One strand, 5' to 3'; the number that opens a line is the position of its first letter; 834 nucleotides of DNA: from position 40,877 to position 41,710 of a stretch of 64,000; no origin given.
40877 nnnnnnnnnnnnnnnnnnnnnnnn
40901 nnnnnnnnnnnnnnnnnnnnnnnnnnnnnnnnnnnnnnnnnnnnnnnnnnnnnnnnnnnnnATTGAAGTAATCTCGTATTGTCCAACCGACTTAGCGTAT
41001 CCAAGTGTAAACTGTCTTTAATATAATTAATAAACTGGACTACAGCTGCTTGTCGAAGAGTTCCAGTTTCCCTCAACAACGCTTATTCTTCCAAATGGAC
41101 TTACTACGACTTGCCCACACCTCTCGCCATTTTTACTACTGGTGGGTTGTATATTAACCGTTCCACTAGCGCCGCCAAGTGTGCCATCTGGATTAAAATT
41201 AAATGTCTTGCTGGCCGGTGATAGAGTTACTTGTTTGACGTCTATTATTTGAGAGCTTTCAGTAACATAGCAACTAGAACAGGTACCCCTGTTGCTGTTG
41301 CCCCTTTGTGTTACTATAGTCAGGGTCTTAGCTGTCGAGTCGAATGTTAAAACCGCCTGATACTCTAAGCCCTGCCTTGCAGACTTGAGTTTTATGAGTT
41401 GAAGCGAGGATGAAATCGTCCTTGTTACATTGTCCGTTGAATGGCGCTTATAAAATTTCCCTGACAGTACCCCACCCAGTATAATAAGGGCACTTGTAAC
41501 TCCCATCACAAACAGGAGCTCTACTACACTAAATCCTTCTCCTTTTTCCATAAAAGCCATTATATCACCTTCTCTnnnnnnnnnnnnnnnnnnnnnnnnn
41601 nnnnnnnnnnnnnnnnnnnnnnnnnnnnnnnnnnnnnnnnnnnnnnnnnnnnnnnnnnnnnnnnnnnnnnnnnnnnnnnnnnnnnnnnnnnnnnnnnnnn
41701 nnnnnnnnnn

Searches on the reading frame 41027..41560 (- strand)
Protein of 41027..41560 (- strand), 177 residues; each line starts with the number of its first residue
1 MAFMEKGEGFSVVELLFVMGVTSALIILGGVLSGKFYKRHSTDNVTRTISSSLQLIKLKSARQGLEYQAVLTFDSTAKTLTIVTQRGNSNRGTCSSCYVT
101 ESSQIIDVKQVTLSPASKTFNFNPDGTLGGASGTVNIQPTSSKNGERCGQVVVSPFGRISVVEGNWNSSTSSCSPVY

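Call 8: find_encoding_contigs(protein=window:41027-41560:-, flank=10000, max_places=10)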
Protein window:41027-41560:- (177 aa): 2 contigs read that carry it; 1 place shown.
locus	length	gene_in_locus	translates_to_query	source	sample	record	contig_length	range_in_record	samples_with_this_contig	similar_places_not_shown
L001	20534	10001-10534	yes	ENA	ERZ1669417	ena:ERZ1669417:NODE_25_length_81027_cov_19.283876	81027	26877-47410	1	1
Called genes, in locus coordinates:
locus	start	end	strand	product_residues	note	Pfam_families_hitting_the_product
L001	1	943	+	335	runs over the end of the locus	PF13177:DNA_pol3_delta2, PF09115:DNApol3-delta_C (weak)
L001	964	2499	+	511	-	PF00133:tRNA-synt_1, PF01406:tRNA-synt_1e, PF09334:tRNA-synt_1g, PF00133:tRNA-synt_1, PF08264:Anticodon_1, PF19303:Anticodon_3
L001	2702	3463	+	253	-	PF07963:N_methyl (weak)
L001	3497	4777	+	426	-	PF07963:N_methyl (weak), PF16074:PilW (weak)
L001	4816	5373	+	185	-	PF14341:PilX_N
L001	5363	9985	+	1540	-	PF05567:T4P_PilY1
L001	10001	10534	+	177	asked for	-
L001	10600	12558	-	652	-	PF02602:HEM4, PF01208:URO-D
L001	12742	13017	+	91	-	-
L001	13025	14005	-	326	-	PF02562:PhoH, PF13245:AAA_19 (weak)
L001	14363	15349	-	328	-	PF04055:Radical_SAM, PF13353:Fer4_12 (weak), PF06463:Mob_synth_C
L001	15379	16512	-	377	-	PF01625:PMSR, PF01641:SelR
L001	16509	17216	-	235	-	PF00174:Oxidored_molyb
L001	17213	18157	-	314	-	PF01292:Ni_hydr_CYTB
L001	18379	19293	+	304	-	PF01967:MoaC, PF00994:MoCF_biosynth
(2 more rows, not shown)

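Call 11: find_homologous_proteins(query=window:41027-41560:-)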
Query window:41027-41560:- (177 aa): 49 proteins with E <= 0.001 among 142 candidates.
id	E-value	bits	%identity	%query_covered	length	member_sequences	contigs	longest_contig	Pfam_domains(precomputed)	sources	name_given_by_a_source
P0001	9.3e-102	355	93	100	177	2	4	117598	-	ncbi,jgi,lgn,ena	ncbi:MAG: hypothetical protein C4291_04425 [Candidatus Dadabacteria bacterium]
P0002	9.0e-95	333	85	100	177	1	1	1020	-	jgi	jgi:Tfp pilus assembly protein FimT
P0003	5.9e-86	304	75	100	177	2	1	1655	PF12019.14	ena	-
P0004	3.3e-83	295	76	100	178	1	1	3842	-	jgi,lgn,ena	jgi:Tfp pilus assembly protein FimT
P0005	1.1e-79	284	72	100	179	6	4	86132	PF07963.18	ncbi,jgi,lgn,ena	-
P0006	1.4e-73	264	66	100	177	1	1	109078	-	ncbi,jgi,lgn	jgi:Tfp pilus assembly protein FimT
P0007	5.9e-71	255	68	100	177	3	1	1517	PF07963.18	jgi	jgi:prepilin-type N-terminal cleavage/methylation domain-containing protein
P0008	1.2e-63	232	61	100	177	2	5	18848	PF07963.18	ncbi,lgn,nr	ncbi:MAG TPA: prepilin-type N-terminal cleavage/methylation domain-containing protein [Thermodesulfo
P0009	1.5e-61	225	60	98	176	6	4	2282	PF07963.18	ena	-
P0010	2.3e-61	224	60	100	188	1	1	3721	PF07963.18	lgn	-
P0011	5.3e-61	223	60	100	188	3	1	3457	-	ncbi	-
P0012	7.3e-61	223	62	100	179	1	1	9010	-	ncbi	-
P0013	9.9e-61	222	59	100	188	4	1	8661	-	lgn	-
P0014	1.1e-60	222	60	99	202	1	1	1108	PF07963.18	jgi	jgi:prepilin-type N-terminal cleavage/methylation domain-containing protein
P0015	1.2e-59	219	59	100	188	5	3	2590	PF07963.18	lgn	-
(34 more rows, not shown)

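Call 13: find_encoding_contigs(protein=P0001, flank=10000, max_places=6)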
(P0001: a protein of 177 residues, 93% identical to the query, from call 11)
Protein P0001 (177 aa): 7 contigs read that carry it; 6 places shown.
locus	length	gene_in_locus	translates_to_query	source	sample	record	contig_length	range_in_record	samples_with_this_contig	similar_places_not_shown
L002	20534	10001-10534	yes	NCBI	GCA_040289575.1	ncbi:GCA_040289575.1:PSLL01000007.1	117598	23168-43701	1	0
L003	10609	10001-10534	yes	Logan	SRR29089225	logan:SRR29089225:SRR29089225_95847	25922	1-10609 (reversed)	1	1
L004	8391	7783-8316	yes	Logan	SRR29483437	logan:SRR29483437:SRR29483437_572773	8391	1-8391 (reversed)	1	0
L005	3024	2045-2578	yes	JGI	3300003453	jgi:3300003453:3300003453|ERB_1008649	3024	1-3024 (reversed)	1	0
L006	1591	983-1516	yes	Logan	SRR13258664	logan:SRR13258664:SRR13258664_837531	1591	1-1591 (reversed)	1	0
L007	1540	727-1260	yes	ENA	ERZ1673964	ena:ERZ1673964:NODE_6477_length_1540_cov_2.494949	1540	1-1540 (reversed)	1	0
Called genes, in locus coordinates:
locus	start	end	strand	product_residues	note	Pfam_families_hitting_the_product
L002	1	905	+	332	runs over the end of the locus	PF13177:DNA_pol3_delta2, PF09115:DNApol3-delta_C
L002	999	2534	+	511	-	PF00133:tRNA-synt_1, PF01406:tRNA-synt_1e, PF09334:tRNA-synt_1g, PF00133:tRNA-synt_1, PF08264:Anticodon_1, PF19303:Anticodon_3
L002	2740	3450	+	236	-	PF07963:N_methyl (weak)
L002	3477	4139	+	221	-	PF07963:N_methyl (weak)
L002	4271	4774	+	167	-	-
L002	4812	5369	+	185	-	PF14341:PilX_N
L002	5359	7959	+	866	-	-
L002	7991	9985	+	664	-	PF05567:T4P_PilY1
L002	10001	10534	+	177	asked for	-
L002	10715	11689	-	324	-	PF01208:URO-D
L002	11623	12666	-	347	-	PF02602:HEM4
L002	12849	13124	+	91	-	-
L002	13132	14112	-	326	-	PF02562:PhoH, PF13245:AAA_19 (weak)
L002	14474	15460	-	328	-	PF04055:Radical_SAM, PF13353:Fer4_12 (weak), PF06463:Mob_synth_C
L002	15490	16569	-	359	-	PF01625:PMSR, PF01641:SelR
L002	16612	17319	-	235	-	PF00174:Oxidored_molyb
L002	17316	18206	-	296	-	PF01292:Ni_hydr_CYTB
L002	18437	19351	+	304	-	PF01967:MoaC, PF00994:MoCF_biosynth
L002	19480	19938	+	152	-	PF00296:Bac_luciferase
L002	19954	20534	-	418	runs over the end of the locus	PF02812:ELFV_dehydrog_N, PF00208:ELFV_dehydrog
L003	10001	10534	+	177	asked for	-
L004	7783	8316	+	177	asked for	-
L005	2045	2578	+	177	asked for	-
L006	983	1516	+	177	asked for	-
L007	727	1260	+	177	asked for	-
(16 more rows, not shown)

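Call 14: find_encoding_contigs(protein=P0005, flank=10000, max_places=6)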
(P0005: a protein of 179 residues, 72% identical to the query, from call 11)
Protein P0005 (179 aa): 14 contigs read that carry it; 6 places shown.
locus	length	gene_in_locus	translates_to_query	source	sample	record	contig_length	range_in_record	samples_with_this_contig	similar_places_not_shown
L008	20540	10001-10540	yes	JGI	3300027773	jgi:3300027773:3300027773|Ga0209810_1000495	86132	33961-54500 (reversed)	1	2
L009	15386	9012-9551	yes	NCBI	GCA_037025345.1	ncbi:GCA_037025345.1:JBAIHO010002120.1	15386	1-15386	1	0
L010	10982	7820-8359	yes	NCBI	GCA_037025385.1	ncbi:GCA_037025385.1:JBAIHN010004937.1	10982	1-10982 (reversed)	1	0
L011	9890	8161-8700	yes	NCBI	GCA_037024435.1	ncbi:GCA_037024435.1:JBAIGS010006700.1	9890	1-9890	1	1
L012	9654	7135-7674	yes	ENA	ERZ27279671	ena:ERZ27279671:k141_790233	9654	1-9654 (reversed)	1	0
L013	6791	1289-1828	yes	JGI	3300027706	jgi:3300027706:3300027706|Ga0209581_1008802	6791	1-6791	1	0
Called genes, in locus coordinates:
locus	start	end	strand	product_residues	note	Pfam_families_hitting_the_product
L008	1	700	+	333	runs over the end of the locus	PF13177:DNA_pol3_delta2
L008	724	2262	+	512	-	PF00133:tRNA-synt_1, PF01406:tRNA-synt_1e (weak), PF09334:tRNA-synt_1g, PF00133:tRNA-synt_1, PF08264:Anticodon_1, PF19303:Anticodon_3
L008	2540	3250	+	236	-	PF07963:N_methyl (weak)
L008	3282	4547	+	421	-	PF07963:N_methyl (weak)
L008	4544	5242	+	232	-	PF14341:PilX_N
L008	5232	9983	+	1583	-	PF05567:T4P_PilY1 (faint)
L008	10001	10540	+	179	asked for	PF07963:N_methyl (weak)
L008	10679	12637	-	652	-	PF02602:HEM4, PF01208:URO-D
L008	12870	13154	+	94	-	-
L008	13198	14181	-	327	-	PF02562:PhoH, PF13604:AAA_30 (faint), PF13245:AAA_19 (weak)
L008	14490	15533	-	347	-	PF13353:Fer4_12 (weak), PF04055:Radical_SAM, PF06463:Mob_synth_C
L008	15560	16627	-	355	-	PF01625:PMSR, PF01641:SelR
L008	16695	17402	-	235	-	PF00174:Oxidored_molyb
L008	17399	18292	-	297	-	PF01292:Ni_hydr_CYTB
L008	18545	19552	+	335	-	PF01967:MoaC, PF00994:MoCF_biosynth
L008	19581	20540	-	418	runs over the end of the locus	PF02812:ELFV_dehydrog_N, PF00208:ELFV_dehydrog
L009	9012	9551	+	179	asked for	PF07963:N_methyl (weak)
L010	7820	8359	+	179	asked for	PF07963:N_methyl (weak)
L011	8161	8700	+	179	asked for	PF07963:N_methyl (weak)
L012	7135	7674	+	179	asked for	PF07963:N_methyl (weak)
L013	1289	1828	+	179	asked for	PF07963:N_methyl (weak)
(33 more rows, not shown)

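Call 15: find_encoding_contigs(protein=P0006, flank=10000, max_places=4)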
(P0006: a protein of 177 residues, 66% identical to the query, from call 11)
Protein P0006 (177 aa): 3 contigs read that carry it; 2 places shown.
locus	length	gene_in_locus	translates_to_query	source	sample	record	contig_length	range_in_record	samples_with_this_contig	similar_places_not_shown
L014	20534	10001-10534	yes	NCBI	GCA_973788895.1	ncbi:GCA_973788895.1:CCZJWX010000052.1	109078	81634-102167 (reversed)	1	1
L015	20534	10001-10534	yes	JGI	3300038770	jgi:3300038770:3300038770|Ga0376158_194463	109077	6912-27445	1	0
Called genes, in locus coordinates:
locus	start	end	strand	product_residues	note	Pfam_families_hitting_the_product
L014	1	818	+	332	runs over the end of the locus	PF13177:DNA_pol3_delta2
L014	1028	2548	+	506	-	PF00133:tRNA-synt_1, PF01406:tRNA-synt_1e (weak), PF09334:tRNA-synt_1g, PF00133:tRNA-synt_1, PF01406:tRNA-synt_1e (weak), PF08264:Anticodon_1, PF19303:Anticodon_3 (weak)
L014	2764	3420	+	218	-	-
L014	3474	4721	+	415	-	PF07963:N_methyl (weak)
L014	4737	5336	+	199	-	PF14341:PilX_N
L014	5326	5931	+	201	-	-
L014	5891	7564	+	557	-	-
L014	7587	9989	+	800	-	PF05567:T4P_PilY1 (faint)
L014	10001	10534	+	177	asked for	-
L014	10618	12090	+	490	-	PF04715:, PF00425:Chorismate_bind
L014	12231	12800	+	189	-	PF00117:GATase, PF07722:Peptidase_C26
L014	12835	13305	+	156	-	PF00383:dCMP_cyt_deam_1, PF14437:MafB19-deam, PF14439:Bd3614-deam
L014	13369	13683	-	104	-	PF13453:Zn_ribbon_TFIIB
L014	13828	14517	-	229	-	PF14804:Jag_N, PF13083:KH_KhpA-B (weak), PF01424:R3H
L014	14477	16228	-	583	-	PF14849:YidC_periplas, PF02096:60KD_IMP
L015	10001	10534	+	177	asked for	-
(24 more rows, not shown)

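Call 42: search_protein_families(library=pfam, proteins=[window:41027-41560:-], max_evalue=0.01)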
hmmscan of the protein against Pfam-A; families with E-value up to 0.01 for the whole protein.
window:41027-41560:- (177 aa): 1 family
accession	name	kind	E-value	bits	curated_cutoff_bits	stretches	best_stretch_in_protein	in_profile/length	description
PF12019.13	GspH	-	0.0095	16.9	21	0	47-155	3-106/108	Type II transport protein GspH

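Call 43: search_protein_families(library=ncbifam, proteins=[window:41027-41560:-], max_evalue=0.01)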
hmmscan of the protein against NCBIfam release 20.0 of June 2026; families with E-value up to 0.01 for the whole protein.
window:41027-41560:- (177 aa): 2 families
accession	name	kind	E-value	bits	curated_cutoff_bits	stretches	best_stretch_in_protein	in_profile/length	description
NF040982.1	ComGD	equivalog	0.00045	20.6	70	1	8-138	2-119/139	competence type IV pilus minor pilin ComGD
NF007800.0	PRK10506.1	equivalog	0.0036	17.2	158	1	4-166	5-156/163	prepilin peptidase-dependent protein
